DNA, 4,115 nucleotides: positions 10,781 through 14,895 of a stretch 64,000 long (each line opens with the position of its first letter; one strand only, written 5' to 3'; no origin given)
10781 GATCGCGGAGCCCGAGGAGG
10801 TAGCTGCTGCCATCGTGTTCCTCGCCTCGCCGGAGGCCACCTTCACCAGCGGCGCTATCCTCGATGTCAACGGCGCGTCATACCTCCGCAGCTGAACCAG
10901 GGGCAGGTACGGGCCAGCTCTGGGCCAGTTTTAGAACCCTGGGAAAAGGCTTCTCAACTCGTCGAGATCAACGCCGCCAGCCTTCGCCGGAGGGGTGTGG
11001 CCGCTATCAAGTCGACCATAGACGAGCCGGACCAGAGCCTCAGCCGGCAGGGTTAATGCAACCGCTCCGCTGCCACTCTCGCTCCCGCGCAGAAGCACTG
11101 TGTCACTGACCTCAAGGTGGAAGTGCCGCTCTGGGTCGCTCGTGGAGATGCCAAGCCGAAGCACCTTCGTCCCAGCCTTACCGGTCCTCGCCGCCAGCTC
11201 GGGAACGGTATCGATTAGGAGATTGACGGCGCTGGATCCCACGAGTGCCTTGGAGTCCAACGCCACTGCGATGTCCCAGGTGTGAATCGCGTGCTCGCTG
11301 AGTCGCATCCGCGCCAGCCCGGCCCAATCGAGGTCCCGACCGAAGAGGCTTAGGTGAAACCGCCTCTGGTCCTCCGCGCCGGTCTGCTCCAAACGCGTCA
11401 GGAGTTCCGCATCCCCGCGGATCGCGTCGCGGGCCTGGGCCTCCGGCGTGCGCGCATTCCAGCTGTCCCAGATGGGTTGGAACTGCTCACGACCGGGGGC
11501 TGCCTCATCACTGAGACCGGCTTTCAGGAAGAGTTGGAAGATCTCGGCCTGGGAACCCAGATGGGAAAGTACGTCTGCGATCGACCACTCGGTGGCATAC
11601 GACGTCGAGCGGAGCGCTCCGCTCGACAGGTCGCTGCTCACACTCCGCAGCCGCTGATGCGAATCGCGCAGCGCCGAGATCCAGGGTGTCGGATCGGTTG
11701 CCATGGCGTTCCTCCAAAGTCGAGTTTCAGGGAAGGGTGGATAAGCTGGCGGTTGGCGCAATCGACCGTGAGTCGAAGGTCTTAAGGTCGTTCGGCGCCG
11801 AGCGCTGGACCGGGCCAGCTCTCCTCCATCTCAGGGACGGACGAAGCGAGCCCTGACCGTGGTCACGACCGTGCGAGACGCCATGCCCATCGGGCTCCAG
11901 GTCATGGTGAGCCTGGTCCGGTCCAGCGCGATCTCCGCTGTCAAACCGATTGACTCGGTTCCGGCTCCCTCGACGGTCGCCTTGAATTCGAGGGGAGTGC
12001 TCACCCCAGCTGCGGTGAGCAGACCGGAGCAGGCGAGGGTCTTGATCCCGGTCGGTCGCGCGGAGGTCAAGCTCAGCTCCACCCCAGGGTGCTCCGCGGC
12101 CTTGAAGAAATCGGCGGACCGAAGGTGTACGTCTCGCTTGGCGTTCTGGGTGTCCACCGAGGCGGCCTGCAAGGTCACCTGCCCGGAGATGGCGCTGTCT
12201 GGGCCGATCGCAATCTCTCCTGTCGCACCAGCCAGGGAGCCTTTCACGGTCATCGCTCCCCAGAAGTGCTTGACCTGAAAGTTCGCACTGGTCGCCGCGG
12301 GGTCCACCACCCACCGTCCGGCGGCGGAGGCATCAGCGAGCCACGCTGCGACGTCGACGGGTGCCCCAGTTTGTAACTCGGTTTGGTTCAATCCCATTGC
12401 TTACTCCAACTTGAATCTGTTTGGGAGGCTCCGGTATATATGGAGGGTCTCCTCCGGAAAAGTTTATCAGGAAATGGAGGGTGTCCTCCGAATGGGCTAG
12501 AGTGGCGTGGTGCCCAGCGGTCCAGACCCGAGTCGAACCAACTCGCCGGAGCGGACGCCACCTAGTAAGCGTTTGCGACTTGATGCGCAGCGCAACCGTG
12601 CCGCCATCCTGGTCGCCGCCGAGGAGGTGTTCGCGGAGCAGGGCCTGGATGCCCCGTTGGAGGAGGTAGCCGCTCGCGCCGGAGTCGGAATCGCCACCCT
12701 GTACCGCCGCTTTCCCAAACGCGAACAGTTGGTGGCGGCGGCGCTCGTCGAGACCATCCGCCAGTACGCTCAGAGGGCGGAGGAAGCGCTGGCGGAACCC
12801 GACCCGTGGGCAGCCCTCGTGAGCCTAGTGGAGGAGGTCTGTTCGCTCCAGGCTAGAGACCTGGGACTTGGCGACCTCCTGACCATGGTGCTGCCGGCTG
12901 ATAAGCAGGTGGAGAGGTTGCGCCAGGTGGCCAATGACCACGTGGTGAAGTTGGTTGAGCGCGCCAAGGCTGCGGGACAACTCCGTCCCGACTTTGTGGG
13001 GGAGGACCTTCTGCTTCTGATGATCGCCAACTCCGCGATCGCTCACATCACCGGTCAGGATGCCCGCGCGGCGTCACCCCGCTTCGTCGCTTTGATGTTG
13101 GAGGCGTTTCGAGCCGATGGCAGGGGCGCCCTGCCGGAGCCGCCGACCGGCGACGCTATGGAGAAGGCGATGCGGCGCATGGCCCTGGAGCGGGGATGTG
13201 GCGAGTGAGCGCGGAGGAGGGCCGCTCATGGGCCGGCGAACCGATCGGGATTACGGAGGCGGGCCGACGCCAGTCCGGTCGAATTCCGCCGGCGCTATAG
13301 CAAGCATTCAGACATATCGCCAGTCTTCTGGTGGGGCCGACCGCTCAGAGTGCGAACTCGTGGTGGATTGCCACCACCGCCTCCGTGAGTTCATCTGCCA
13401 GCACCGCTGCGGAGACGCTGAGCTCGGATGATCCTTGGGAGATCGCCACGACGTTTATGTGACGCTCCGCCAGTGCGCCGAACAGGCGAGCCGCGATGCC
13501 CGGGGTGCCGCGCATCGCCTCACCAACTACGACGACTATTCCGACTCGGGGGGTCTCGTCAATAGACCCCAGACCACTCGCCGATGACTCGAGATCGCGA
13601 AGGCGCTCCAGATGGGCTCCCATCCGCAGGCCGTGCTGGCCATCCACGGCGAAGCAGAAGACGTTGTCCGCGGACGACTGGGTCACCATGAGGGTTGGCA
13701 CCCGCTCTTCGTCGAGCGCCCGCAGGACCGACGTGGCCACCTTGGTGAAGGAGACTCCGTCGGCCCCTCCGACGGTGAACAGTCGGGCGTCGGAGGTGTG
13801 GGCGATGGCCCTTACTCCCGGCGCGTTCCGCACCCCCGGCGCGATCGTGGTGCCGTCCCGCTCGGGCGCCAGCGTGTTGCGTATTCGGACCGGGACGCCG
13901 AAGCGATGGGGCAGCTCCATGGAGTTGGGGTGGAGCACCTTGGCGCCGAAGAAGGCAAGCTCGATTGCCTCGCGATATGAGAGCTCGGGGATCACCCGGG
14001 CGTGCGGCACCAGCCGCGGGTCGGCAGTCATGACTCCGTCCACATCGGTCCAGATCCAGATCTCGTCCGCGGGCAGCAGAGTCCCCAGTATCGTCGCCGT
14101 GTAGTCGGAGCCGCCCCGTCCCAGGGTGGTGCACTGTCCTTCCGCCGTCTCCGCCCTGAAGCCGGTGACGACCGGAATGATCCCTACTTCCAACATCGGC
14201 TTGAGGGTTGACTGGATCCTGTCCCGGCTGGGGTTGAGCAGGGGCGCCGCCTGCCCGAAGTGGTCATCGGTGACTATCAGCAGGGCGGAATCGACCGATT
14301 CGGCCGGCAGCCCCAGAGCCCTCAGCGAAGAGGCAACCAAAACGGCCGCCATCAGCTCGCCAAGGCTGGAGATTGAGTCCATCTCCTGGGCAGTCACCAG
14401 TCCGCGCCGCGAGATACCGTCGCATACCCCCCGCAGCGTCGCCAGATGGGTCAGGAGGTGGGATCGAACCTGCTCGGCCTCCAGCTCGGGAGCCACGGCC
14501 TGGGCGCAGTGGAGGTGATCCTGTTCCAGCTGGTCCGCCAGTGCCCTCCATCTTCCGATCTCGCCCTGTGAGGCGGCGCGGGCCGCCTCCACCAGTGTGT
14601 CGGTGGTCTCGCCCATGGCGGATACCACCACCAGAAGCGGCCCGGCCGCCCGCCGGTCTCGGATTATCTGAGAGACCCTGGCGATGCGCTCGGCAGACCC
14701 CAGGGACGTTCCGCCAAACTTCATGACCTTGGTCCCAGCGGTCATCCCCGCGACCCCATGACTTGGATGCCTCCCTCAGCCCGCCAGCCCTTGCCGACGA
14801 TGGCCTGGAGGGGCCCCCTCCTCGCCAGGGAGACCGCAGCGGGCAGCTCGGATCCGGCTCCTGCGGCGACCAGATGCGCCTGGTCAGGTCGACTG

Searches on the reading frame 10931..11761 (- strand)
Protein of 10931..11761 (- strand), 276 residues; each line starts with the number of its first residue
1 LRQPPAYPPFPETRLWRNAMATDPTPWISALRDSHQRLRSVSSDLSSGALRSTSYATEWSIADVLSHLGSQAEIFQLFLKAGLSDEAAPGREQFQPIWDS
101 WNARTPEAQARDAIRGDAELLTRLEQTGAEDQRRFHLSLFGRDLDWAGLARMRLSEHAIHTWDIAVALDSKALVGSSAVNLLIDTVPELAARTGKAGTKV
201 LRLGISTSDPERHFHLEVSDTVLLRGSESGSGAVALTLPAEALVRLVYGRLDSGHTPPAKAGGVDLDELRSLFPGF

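Call 82: search_protein_families(library=pfam, proteins=[window:10931-11761:-], max_evalue=0.01)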
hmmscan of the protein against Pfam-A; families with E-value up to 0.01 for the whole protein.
window:10931-11761:- (276 aa): 4 families
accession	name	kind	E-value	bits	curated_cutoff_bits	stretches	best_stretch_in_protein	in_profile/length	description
PF11716.13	MDMPI_N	-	2.2e-16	61.3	24.2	1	31-165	1-140/140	Mycothiol maleylpyruvate isomerase N-terminal domain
PF07398.16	MDMPI_C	-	1.3e-06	29.4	29.5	1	187-263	12-83/90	MDMPI C-terminal domain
PF12867.12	DinB_2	-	0.0014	19.5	24.8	1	31-162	2-126/128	DinB superfamily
PF02036.22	SCP2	-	0.0038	18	21.3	0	181-253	3-75/101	SCP-2 sterol transfer family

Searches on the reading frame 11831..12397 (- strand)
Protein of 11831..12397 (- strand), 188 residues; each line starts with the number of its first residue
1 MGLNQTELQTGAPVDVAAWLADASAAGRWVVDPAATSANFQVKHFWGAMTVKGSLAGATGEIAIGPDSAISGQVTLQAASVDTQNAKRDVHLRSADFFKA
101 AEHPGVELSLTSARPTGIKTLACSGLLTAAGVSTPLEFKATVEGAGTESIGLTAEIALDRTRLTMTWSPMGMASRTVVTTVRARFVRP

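Call 82: search_protein_families(library=pfam, proteins=[window:11831-12397:-], max_evalue=0.01)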
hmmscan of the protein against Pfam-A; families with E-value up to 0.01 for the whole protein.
window:11831-12397:- (188 aa): 1 family
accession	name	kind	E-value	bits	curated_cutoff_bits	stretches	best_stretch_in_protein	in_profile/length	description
PF04264.18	YceI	-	1e-29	104.3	23.7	1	29-181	1-146/150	YceI-like domain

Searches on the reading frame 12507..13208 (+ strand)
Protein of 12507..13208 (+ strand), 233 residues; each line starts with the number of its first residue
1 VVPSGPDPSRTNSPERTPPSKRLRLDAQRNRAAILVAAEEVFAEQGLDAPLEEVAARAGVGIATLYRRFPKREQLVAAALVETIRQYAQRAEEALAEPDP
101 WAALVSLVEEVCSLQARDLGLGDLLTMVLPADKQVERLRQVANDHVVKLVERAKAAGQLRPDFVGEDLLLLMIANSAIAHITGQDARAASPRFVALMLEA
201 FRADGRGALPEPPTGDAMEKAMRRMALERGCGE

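Call 82: search_protein_families(library=pfam, proteins=[window:12507-13208:+], max_evalue=0.01)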
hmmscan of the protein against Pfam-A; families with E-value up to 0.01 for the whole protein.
window:12507-13208:+ (233 aa): 3 families
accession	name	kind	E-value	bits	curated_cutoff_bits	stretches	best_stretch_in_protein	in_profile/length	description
PF00440.29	TetR_N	-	1.8e-13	50.5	24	1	34-79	1-47/47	Bacterial regulatory proteins, tetR family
PF21597.2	TetR_C_43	-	5.5e-09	36.6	27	1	99-199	1-101/105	Transcriptional regulator SbtR-like, C-terminal domain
PF17926.6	TetR_C_21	-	0.0075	16.9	26.2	0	136-184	38-86/111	Tetracyclin repressor-like, C-terminal domain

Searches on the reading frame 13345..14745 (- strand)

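Call 82: search_protein_families(library=pfam, proteins=[window:13345-14745:-], max_evalue=0.01)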
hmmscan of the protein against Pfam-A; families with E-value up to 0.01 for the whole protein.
window:13345-14745:- (466 aa): 4 families
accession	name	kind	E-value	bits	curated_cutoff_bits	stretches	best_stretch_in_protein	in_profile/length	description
PF00696.33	AA_kinase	-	1.1e-52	179.5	24.9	1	5-290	2-234/234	Amino acid kinase family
PF22468.2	ACT_9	-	2.4e-26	91.7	27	1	404-464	1-61/61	ACT domain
PF13840.12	ACT_7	-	2.1e-10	40.7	27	1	400-461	5-64/65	ACT domain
PF01842.31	ACT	-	1.2e-08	35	27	1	411-446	7-46/66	ACT domain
